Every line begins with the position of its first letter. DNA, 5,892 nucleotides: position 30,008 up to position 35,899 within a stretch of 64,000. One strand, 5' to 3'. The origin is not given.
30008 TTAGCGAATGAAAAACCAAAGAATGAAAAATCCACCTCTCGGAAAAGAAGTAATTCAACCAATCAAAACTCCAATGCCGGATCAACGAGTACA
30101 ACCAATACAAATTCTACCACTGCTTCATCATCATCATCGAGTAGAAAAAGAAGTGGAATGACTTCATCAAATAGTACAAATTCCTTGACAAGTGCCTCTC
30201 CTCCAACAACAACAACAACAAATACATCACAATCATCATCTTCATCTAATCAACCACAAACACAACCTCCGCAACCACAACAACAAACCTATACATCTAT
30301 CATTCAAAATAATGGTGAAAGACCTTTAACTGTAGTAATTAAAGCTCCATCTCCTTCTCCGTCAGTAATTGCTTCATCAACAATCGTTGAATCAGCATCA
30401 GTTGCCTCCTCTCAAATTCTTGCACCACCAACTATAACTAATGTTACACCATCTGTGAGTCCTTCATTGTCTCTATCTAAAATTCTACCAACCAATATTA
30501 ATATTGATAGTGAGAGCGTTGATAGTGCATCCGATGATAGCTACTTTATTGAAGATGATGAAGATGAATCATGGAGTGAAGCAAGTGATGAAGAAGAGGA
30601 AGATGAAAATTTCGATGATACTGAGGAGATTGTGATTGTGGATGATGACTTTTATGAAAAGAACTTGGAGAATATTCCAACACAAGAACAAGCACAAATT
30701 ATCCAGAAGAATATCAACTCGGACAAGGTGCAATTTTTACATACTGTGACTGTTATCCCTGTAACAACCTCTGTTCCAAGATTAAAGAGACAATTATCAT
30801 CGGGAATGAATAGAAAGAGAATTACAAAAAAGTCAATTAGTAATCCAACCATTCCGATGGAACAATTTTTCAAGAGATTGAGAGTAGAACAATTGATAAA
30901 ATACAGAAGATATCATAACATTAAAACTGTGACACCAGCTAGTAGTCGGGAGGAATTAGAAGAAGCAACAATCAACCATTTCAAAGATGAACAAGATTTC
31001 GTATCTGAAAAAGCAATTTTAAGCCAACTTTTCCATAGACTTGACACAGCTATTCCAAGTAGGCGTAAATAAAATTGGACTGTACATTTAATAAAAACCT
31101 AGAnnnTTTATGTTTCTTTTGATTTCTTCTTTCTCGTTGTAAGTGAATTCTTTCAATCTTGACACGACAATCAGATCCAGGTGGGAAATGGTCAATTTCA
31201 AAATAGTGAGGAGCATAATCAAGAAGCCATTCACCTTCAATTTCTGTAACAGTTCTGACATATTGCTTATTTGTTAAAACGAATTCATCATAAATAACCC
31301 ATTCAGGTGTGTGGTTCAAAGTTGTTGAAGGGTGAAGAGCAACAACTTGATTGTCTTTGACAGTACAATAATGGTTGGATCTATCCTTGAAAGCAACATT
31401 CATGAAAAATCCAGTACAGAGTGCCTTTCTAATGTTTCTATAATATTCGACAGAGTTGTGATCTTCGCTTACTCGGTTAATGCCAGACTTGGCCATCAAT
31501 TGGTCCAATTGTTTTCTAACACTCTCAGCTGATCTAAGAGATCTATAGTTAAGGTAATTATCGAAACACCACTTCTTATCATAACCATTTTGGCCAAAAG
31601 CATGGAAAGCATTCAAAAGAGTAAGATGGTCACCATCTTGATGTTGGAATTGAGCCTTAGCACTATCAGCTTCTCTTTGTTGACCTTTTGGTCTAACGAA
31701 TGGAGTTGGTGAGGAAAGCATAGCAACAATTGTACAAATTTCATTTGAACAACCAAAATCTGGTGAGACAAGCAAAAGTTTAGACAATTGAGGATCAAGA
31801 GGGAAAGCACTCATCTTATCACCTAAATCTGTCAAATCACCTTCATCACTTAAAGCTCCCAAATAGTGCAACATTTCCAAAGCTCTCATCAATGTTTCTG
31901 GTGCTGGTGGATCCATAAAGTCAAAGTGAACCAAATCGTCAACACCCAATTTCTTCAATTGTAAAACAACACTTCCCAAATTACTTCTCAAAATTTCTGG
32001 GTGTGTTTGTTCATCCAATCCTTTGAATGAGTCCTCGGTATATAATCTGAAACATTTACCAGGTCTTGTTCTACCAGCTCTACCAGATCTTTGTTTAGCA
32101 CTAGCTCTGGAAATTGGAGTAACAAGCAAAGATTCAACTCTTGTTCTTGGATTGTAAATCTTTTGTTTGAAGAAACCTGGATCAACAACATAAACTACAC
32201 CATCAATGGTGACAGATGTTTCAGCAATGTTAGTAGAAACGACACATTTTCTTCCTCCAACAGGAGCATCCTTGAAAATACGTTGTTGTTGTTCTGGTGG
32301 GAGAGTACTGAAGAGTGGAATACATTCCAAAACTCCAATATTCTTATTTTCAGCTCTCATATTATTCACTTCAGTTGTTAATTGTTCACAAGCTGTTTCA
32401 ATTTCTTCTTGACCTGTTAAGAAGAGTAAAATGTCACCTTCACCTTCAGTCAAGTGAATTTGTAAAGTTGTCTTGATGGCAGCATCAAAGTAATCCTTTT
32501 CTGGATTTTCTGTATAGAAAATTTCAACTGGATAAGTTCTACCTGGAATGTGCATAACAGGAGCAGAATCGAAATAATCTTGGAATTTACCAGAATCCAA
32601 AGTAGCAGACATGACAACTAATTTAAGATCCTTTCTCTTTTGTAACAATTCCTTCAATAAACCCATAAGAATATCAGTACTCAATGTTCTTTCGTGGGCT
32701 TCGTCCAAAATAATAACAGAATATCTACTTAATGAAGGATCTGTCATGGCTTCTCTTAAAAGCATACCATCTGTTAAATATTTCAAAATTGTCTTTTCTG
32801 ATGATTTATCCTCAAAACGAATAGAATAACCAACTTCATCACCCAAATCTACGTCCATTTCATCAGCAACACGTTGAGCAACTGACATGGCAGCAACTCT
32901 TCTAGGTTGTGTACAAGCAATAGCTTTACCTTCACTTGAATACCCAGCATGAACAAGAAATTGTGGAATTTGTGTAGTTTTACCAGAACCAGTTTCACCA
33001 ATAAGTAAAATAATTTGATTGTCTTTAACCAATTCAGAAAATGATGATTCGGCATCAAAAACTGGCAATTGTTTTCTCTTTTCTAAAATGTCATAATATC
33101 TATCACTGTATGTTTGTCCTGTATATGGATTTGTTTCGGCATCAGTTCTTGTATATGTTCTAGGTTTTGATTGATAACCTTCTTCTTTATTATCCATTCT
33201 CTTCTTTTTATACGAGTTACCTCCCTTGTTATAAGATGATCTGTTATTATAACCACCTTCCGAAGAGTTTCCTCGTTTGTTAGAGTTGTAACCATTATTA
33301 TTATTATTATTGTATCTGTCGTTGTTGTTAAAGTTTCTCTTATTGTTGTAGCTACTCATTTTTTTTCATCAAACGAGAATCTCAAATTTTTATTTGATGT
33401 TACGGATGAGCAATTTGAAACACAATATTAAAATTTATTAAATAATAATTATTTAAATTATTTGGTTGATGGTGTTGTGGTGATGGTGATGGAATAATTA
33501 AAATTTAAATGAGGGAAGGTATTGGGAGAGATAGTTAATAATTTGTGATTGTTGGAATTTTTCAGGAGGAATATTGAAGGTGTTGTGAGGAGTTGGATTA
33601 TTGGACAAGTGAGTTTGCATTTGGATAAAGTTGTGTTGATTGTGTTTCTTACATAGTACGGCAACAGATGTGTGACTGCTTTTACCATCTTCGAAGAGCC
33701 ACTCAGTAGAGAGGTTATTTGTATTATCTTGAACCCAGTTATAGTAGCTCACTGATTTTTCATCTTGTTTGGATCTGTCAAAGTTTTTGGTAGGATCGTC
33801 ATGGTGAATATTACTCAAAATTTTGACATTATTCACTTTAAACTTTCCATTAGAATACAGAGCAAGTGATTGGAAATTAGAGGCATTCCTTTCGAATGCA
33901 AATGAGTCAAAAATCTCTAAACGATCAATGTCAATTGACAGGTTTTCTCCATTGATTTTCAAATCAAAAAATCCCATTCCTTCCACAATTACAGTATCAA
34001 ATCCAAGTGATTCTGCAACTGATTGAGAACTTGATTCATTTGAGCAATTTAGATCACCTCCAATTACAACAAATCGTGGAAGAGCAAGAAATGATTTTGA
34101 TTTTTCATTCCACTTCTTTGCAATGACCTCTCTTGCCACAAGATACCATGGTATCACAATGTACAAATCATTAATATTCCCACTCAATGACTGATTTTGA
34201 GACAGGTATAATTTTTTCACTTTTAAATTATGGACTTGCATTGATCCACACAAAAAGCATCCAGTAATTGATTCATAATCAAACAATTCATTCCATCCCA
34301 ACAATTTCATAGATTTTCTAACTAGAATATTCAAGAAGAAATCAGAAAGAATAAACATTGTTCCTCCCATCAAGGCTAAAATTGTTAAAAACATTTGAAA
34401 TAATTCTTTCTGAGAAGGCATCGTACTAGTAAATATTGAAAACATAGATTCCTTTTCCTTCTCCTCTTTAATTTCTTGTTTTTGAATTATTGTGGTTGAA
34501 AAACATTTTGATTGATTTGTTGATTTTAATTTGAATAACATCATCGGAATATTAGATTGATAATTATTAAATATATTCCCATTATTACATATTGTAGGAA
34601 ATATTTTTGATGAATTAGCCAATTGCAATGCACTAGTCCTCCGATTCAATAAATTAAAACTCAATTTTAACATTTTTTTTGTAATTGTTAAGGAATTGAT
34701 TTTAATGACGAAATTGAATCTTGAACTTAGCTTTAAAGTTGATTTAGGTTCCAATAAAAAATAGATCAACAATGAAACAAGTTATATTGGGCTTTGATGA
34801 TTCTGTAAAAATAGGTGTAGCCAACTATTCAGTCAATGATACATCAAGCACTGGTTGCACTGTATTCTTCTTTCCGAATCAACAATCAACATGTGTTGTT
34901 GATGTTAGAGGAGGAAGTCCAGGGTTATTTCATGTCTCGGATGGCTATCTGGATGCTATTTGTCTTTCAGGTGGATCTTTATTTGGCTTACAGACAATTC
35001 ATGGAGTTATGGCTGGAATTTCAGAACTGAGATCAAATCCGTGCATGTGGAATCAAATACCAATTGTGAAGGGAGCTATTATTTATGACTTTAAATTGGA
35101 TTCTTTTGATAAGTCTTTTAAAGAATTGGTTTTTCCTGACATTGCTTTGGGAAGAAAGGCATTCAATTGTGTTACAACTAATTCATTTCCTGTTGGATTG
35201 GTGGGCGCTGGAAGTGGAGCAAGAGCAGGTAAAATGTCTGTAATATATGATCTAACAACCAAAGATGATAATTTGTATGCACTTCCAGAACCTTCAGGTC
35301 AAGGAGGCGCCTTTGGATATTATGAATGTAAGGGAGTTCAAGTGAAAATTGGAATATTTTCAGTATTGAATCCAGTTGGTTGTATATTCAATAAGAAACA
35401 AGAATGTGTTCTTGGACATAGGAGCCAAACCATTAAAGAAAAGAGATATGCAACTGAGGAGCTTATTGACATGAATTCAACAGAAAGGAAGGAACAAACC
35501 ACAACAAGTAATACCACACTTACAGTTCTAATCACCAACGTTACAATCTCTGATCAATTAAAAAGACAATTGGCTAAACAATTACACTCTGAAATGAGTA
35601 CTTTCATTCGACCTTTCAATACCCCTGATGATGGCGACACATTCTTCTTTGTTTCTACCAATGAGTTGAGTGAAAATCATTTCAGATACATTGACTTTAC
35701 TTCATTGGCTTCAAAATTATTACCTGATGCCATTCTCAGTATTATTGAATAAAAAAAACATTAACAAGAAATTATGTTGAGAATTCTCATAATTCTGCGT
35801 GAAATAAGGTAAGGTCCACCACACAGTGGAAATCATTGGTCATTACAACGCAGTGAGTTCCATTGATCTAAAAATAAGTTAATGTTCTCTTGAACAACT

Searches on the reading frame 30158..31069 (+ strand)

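Call 50: search_protein_families(library=pfam, proteins=[window:30158-31069:+], max_evalue=0.001)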
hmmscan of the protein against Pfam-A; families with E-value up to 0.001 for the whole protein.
window:30158-31069:+ (304 aa): 1 family
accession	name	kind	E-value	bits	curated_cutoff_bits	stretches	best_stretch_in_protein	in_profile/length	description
PF13867.11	SAP30_Sin3_bdg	-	2.9e-07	31.1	22.2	1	241-289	1-46/53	Sin3 binding region of histone deacetylase complex subunit SAP30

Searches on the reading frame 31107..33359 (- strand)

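Call 50: search_protein_families(library=pfam, proteins=[window:31107-33359:-], max_evalue=0.001)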
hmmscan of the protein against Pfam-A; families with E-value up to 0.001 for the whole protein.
window:31107-33359:- (751 aa): 8 families
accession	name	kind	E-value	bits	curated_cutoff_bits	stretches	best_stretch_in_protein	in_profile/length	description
PF07717.22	OB_NTP_bind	-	7.4e-26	90.6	29.5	1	643-719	1-83/83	Oligonucleotide/oligosaccharide-binding (OB)-fold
PF21010.2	HA2_C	-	5.2e-15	56.2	21.3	1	522-581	1-77/77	Helicase associated domain (HA2), ratchet-like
PF00271.37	Helicase_C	-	4.8e-11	43.3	23.5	1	299-431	7-109/110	Helicase conserved C-terminal domain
PF04408.29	HA2_N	-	6.8e-11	42.4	21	1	493-521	1-29/29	Helicase associated domain (HA2), winged-helix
PF13401.12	AAA_22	-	1.1e-08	35.9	27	1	113-249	4-120/130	AAA domain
PF00270.35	DEAD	-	1.3e-08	35.2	26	1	109-255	10-161/167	DEAD/DEAH box helicase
PF13245.12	AAA_19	-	9.2e-06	26.3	25.1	1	113-245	10-120/134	AAA domain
PF07652.20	Flavi_DEAD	-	0.0003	21.2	21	1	113-254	3-136/148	Flavivirus DEAD domain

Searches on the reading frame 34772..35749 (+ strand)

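Call 50: search_protein_families(library=pfam, proteins=[window:34772-35749:+], max_evalue=0.001)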
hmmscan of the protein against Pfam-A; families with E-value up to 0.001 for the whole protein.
window:34772-35749:+ (326 aa): 1 family
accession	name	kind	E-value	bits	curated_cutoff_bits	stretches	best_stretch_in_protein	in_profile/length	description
PF03576.19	Peptidase_S58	-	2.7e-12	47.2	23.9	2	227-302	206-263/307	Peptidase family S58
